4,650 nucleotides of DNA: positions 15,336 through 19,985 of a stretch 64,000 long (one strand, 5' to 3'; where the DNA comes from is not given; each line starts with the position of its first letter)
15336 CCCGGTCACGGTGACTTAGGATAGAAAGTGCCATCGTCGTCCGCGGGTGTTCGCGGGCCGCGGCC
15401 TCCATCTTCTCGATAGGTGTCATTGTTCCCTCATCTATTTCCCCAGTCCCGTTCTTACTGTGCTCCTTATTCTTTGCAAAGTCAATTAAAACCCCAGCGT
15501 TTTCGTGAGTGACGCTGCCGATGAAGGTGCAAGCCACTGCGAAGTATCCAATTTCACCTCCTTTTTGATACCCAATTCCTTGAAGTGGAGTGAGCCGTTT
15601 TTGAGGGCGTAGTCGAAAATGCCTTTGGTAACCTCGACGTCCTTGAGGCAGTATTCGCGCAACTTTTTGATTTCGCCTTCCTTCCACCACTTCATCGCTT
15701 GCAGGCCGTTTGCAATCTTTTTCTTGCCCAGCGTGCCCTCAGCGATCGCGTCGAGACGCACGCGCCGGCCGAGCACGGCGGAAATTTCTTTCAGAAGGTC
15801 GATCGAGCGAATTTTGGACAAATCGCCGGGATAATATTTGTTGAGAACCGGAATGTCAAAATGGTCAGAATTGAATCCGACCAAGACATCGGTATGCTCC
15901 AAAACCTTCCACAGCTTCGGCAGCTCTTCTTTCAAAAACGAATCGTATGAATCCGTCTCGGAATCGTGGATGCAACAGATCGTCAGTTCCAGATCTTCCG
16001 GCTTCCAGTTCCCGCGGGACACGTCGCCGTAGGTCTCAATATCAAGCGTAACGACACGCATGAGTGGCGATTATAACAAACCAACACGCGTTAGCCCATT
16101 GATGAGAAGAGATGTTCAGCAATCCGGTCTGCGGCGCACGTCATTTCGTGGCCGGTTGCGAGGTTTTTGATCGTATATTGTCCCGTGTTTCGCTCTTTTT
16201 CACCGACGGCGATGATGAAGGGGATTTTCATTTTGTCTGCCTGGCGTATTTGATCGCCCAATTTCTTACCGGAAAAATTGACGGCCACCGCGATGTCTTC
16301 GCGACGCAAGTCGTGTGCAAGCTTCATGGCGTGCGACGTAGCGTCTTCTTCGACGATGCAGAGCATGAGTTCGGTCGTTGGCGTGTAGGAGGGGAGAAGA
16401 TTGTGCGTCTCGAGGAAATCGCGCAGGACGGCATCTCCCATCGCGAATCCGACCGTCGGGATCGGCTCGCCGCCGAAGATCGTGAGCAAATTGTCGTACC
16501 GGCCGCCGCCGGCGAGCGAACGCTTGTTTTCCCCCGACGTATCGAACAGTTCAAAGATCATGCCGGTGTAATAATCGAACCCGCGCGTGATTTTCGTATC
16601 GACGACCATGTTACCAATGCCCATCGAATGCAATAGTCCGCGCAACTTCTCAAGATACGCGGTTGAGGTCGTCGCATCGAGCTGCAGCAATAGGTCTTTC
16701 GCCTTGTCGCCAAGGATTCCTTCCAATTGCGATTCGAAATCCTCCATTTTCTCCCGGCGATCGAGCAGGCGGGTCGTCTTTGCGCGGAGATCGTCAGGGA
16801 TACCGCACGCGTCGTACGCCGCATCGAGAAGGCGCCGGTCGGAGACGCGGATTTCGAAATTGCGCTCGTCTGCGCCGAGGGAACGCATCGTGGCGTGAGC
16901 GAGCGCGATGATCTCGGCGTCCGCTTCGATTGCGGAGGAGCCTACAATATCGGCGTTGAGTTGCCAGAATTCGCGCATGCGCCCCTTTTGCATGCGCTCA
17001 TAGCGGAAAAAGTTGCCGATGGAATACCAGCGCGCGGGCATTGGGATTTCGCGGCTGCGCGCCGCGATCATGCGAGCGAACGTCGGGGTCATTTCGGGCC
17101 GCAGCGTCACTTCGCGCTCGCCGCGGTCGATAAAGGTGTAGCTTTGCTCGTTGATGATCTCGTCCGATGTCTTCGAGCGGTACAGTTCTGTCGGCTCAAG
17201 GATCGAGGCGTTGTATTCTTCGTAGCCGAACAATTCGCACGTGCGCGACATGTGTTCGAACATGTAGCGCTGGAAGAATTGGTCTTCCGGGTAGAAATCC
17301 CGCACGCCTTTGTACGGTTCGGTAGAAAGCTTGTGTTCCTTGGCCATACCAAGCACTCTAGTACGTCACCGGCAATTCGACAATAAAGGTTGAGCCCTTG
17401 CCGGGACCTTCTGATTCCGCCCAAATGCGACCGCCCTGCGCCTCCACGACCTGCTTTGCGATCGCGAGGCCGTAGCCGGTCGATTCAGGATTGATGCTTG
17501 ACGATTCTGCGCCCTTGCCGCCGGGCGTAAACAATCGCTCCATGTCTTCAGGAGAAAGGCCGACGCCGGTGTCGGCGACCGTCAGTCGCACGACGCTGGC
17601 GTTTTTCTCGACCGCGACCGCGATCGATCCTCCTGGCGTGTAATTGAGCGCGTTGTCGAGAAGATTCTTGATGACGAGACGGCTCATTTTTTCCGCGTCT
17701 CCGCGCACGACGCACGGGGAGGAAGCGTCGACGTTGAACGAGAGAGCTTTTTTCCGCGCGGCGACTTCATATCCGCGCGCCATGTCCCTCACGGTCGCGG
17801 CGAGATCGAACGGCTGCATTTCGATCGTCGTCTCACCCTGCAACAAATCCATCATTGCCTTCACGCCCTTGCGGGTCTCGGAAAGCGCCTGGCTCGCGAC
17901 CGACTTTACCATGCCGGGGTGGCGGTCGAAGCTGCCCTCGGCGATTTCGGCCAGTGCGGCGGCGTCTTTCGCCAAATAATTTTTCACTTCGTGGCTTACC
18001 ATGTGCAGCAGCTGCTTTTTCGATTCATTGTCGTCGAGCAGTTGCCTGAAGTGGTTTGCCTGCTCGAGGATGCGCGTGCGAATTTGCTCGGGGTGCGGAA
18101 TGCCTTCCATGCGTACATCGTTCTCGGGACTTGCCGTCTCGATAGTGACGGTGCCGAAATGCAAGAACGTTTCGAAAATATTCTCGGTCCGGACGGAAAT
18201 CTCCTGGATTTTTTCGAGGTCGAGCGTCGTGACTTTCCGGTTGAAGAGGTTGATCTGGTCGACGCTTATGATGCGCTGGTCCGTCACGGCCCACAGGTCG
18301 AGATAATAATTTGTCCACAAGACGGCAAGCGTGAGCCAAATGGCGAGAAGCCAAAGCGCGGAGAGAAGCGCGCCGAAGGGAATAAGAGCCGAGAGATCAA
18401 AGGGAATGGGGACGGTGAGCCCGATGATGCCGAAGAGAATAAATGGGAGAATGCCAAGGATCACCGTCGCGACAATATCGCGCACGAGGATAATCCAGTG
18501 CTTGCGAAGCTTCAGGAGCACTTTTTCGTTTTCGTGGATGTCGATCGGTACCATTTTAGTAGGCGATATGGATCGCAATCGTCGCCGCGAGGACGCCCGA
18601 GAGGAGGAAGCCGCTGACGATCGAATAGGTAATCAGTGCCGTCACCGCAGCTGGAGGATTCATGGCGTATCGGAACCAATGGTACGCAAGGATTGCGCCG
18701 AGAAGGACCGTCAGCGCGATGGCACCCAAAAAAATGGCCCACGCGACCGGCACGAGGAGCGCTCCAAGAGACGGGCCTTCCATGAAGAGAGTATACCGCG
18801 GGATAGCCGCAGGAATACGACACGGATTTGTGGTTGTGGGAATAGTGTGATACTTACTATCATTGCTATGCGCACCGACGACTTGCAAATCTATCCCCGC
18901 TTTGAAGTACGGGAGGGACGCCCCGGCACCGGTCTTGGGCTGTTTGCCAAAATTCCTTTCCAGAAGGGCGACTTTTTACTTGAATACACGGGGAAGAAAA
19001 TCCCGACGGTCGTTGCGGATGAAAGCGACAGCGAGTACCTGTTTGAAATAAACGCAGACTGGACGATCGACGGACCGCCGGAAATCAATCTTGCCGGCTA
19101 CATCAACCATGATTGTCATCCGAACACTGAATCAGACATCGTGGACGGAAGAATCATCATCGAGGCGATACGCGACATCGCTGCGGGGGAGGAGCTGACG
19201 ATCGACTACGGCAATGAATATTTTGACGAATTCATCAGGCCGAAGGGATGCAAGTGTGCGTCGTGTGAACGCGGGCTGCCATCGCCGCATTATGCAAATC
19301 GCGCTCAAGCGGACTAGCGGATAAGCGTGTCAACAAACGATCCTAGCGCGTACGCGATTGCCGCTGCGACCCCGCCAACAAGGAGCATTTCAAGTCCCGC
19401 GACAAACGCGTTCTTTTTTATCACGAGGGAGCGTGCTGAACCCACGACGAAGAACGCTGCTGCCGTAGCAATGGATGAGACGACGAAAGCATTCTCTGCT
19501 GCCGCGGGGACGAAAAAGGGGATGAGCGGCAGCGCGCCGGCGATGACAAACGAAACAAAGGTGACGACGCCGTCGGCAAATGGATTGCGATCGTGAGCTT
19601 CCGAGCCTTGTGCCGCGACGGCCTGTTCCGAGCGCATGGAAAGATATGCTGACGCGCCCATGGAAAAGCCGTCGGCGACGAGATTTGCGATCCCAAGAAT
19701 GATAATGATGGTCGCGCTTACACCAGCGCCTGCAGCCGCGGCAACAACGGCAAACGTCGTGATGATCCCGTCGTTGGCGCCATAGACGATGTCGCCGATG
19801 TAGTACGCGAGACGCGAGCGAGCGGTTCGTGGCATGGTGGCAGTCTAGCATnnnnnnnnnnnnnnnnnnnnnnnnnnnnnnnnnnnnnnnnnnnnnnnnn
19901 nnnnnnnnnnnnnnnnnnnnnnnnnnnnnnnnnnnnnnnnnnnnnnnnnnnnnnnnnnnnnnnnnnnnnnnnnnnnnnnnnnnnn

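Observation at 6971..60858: Leaderless transcription appears to be the default: extended -10 boxes (TGnTAnnnT) sit 6-9 nt upstream of at least 18 start codons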

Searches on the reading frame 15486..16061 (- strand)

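Call 32: search_protein_families(library=pfam, proteins=[window:15486-16061:-], max_evalue=0.01)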
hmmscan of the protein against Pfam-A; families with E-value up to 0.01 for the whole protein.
window:15486-16061:- (191 aa): 3 families
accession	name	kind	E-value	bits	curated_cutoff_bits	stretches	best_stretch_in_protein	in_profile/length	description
PF10108.15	DNA_pol_B_exo2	-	1.2e-08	35.4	24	1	85-145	104-166/213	Predicted 3'-5' exonuclease related to the exonuclease domain of PolB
PF13482.12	RNase_H_2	-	2e-08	34.8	22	1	6-150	3-162/165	RNase_H superfamily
PF01612.26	DNA_pol_A_exo1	-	0.00018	21.8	23.6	1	31-150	46-166/173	3'-5' exonuclease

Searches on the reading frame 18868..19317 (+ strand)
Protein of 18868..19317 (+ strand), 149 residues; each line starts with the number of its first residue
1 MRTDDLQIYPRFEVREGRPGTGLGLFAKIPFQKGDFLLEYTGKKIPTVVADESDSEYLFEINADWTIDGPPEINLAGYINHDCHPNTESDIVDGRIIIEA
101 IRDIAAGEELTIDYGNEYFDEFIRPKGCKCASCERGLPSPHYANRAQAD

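Call 31: search_protein_families(library=pfam, proteins=[window:18868-19317:+], max_evalue=0.01)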
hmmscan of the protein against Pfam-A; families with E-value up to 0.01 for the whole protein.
window:18868-19317:+ (149 aa): 1 family
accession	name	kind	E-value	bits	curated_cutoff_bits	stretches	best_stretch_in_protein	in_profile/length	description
PF00856.33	SET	-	2.4e-21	76.6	22.4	1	22-115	1-105/105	SET domain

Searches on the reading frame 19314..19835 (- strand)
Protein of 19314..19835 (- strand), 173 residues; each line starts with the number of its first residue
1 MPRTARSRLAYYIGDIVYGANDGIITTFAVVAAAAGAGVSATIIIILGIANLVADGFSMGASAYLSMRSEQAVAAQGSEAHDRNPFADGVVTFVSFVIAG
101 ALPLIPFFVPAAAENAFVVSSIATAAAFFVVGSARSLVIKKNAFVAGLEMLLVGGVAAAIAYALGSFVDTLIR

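Call 32: search_protein_families(library=pfam, proteins=[window:19314-19835:-], max_evalue=0.01)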
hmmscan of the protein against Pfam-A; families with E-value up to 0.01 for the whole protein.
window:19314-19835:- (173 aa): 1 family
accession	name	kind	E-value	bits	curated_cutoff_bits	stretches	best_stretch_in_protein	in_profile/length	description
PF01988.24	VIT1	-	3.6e-36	125.4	28.1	2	14-74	2-63/214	VIT family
